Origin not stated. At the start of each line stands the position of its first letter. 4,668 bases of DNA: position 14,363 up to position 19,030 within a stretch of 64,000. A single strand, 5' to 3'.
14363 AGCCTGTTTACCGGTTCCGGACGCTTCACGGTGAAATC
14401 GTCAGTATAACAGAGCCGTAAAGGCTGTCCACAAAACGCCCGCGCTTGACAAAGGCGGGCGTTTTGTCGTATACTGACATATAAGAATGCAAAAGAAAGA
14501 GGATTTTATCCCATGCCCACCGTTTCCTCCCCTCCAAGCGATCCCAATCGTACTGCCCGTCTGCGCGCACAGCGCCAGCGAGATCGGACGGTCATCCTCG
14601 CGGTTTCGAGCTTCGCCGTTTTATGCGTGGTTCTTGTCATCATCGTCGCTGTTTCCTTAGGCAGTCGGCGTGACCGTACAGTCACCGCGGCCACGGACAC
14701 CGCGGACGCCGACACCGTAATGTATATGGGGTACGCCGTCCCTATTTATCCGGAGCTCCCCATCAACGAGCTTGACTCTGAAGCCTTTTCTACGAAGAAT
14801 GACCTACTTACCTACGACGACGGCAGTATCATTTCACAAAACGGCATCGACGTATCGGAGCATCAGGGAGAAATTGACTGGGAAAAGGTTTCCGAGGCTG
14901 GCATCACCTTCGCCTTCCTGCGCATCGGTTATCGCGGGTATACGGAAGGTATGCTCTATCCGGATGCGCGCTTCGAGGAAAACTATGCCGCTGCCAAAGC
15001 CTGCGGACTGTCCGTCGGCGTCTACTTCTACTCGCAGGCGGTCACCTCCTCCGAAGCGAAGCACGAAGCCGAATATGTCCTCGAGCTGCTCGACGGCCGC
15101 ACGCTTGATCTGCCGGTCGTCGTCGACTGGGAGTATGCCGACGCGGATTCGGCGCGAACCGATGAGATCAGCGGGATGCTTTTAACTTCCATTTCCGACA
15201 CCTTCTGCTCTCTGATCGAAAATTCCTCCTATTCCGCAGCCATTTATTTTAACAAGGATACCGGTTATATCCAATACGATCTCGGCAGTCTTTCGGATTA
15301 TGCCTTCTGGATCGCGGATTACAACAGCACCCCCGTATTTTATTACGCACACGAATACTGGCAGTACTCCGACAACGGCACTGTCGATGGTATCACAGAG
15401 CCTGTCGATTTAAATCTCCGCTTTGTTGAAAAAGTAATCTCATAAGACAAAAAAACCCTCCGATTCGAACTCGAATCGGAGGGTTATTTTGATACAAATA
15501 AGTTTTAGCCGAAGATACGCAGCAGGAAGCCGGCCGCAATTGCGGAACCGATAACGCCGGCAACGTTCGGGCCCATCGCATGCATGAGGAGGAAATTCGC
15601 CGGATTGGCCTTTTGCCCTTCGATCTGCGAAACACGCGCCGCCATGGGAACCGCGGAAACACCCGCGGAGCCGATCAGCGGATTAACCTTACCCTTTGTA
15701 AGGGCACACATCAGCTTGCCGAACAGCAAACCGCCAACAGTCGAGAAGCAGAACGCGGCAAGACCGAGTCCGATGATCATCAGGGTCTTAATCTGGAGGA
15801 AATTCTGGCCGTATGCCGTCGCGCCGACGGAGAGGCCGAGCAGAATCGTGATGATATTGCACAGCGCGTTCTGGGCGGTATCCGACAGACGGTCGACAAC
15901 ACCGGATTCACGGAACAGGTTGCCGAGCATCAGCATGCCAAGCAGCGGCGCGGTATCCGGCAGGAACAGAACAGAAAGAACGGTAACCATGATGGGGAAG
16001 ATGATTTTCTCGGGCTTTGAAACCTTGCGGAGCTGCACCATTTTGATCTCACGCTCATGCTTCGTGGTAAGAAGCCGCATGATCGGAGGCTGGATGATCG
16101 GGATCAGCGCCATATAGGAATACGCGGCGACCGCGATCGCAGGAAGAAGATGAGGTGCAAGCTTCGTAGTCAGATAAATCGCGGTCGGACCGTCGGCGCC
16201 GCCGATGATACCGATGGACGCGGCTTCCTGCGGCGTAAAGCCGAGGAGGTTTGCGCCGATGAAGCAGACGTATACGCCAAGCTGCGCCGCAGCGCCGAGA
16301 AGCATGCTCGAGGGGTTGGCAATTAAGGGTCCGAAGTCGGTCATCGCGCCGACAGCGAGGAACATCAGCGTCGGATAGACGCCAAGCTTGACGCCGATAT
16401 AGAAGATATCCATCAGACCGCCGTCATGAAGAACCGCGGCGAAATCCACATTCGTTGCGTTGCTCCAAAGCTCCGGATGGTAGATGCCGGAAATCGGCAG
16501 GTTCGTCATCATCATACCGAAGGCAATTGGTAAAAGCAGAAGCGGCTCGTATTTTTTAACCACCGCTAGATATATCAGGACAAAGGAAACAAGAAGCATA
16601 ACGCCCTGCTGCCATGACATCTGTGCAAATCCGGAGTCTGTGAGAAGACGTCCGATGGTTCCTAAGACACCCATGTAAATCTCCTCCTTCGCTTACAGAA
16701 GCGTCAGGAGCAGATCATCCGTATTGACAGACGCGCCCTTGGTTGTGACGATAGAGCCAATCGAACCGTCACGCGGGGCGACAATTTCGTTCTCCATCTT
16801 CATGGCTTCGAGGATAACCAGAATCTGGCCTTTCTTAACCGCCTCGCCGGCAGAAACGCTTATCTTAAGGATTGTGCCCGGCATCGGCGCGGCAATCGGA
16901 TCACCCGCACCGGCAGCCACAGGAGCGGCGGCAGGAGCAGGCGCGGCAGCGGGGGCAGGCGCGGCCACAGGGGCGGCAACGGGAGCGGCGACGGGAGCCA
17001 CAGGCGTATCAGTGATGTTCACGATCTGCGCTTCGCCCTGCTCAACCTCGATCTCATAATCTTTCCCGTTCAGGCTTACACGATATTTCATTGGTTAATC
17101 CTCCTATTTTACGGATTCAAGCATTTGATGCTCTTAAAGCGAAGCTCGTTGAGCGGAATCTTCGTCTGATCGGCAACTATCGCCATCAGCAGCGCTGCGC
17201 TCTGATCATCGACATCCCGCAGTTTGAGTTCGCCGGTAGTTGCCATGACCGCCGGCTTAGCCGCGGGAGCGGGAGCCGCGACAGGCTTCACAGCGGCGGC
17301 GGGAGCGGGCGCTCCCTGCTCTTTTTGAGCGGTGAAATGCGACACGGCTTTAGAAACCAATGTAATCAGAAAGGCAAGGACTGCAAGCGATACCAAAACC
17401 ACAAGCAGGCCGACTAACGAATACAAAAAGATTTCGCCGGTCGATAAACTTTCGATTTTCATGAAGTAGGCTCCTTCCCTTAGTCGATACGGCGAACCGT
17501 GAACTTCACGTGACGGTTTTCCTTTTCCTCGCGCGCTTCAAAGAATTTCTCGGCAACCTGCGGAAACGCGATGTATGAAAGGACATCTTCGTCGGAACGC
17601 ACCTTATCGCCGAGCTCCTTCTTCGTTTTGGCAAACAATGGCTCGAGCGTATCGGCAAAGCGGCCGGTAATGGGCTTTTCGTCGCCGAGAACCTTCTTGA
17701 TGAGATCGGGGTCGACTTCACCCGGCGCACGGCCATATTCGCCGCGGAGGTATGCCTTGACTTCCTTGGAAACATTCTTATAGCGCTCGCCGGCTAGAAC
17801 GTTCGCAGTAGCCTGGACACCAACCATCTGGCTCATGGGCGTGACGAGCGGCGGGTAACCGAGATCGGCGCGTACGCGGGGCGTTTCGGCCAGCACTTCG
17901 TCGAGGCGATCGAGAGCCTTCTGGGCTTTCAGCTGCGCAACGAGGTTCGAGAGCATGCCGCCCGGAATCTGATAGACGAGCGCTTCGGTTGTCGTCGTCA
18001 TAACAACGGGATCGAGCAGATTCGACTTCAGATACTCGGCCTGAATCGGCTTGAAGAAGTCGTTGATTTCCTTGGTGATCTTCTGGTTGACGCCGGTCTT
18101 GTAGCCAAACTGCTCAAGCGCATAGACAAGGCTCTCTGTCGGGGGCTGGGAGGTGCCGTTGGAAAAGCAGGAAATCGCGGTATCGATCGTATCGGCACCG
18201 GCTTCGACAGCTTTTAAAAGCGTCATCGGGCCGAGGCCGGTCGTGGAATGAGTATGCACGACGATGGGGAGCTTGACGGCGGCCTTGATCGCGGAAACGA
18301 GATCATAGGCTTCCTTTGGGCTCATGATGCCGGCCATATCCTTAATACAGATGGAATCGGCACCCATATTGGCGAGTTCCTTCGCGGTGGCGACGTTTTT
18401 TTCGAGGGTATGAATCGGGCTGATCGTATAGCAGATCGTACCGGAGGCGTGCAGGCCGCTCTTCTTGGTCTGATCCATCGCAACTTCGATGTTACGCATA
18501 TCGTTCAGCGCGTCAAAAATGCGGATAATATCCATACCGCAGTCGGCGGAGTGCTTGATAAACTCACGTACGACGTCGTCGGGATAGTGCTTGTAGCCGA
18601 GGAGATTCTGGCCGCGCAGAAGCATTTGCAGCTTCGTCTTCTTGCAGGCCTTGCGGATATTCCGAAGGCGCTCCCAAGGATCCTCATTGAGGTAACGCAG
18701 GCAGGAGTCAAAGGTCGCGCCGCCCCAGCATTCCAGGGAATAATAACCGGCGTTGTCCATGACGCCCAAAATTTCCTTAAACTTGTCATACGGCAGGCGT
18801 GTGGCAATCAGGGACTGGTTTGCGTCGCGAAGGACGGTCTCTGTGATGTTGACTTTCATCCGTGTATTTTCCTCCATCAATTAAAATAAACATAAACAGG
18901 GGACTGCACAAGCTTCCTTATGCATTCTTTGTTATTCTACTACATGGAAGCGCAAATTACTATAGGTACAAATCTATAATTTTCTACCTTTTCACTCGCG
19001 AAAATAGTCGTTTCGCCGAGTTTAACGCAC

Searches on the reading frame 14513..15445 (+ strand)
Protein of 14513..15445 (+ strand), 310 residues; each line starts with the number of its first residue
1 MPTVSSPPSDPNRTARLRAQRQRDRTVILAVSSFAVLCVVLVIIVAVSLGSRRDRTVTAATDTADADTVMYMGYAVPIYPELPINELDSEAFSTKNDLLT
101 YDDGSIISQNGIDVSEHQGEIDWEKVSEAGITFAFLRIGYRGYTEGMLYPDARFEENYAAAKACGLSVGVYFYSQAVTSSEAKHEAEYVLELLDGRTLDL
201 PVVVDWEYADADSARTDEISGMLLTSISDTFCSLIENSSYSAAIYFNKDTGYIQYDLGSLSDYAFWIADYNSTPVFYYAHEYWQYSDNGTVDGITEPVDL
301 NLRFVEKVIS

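Call 8: search_protein_families(library=pfam, proteins=[window:14513-15445:+], max_evalue=0.00001)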
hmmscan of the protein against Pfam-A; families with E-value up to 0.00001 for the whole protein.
window:14513-15445:+ (310 aa): 1 family
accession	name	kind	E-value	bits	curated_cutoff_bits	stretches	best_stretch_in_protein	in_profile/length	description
PF01183.26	Glyco_hydro_25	-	6.3e-31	108.5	27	1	112-294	1-180/180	Glycosyl hydrolases family 25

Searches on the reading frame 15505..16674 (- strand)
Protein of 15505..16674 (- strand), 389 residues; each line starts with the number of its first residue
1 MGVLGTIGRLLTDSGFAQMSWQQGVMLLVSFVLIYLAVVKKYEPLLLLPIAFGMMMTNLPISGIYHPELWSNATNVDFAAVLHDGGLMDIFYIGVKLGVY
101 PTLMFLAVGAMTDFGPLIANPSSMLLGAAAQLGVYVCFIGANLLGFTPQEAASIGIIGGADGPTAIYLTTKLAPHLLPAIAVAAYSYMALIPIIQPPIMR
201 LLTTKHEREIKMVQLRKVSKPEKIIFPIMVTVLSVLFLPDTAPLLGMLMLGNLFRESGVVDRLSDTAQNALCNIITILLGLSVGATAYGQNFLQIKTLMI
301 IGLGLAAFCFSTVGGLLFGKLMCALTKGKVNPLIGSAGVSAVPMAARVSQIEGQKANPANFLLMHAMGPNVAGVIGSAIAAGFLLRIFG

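Call 8: search_protein_families(library=pfam, proteins=[window:15505-16674:-], max_evalue=0.00001)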
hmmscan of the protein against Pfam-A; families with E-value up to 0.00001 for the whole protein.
window:15505-16674:- (389 aa): 1 family
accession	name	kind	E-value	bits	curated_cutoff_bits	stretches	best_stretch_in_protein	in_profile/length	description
PF03977.18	OAD_beta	-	3.1e-159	530.1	31.6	1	23-387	2-348/349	Na+-transporting oxaloacetate decarboxylase beta subunit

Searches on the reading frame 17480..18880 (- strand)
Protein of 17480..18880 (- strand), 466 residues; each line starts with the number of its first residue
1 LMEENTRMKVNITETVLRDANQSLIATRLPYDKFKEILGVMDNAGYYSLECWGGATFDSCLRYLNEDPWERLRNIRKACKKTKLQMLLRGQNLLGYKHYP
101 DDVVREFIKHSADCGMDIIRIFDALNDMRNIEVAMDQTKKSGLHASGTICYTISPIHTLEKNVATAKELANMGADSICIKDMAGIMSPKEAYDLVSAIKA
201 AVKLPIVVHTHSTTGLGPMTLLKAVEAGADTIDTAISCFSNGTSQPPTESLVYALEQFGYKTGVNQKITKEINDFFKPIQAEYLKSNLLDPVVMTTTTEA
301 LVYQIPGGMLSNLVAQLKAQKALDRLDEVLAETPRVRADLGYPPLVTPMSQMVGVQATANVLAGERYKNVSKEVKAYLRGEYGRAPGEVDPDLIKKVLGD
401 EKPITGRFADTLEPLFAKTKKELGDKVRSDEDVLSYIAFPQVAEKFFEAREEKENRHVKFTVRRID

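Call 8: search_protein_families(library=pfam, proteins=[window:17480-18880:-], max_evalue=0.00001)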
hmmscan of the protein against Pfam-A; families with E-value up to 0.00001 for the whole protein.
window:17480-18880:- (466 aa): 2 families
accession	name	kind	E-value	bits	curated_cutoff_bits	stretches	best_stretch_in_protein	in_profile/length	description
PF02436.23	PYC_OADA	-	6e-55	186.5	27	1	302-456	3-170/201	Conserved carboxylase domain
PF00682.25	HMGL-like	-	5.9e-19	68.9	29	1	10-274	2-258/260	HMGL-like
